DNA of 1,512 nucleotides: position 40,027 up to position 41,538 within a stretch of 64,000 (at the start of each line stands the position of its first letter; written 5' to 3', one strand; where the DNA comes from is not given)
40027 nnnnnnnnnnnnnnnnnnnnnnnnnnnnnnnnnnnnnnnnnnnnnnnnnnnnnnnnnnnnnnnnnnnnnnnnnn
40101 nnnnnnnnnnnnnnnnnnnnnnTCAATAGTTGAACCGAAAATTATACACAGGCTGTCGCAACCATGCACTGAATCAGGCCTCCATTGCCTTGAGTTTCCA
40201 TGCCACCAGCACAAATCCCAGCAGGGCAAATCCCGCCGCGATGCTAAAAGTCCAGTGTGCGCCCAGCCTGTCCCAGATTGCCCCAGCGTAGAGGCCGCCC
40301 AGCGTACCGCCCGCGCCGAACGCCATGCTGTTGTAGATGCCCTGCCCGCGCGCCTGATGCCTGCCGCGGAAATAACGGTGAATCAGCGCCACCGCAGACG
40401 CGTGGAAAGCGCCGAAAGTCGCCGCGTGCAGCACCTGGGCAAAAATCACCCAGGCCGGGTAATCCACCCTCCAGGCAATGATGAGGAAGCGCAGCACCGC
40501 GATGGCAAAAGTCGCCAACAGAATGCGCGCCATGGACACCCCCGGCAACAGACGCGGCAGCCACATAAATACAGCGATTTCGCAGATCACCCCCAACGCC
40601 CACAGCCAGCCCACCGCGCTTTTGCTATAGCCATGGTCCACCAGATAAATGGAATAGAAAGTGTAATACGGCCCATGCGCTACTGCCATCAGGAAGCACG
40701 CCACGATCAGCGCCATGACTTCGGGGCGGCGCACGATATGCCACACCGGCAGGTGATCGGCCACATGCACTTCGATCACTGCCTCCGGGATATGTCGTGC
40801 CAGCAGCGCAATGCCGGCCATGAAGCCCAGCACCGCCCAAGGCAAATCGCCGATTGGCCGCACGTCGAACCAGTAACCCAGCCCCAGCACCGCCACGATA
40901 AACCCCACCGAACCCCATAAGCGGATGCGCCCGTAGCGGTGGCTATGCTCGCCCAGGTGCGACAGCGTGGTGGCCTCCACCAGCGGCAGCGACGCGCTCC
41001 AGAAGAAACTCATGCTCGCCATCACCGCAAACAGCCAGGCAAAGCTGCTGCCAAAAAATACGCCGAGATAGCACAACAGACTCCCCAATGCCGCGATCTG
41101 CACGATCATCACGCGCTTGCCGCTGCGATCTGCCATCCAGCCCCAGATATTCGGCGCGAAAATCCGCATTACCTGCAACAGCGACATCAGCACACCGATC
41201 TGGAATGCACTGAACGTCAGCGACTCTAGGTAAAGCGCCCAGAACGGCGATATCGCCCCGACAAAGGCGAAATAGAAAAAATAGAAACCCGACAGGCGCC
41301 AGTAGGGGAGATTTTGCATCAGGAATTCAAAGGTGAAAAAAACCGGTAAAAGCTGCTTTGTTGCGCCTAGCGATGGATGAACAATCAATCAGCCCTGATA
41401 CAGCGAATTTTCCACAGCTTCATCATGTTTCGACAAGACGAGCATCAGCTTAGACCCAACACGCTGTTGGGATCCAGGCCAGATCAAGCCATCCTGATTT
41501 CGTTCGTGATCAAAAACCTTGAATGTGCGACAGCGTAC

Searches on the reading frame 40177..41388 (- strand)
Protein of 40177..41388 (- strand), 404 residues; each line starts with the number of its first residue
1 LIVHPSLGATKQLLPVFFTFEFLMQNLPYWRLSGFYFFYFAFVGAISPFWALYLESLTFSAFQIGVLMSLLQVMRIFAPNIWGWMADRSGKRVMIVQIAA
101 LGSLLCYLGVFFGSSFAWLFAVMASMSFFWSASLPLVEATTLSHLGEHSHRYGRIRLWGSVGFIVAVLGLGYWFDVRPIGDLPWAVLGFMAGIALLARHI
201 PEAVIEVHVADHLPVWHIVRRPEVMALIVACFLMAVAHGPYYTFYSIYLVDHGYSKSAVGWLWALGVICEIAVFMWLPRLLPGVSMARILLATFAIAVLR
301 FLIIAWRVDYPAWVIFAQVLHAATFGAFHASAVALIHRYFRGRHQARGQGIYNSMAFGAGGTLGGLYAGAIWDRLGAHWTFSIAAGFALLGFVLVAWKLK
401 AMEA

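Call 13: search_protein_families(library=pfam, proteins=[window:40177-41388:-], max_evalue=0.001)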
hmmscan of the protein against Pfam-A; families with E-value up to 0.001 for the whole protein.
window:40177-41388:- (404 aa): 4 families
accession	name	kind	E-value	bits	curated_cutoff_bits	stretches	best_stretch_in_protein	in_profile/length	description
PF12832.13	MFS_1_like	-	1.9e-109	366.6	25.2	1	29-382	1-372/373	MFS_1 like family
PF07690.21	MFS_1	-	4e-26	92.2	33.4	2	35-306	4-287/347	Major Facilitator Superfamily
PF03825.22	Nuc_H_symport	-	2.6e-21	76.5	25.9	1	31-379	6-369/400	Nucleoside H+ symporter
PF01306.25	LacY_symp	-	7.6e-10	38.6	24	1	24-400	4-401/413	LacY proton/sugar symporter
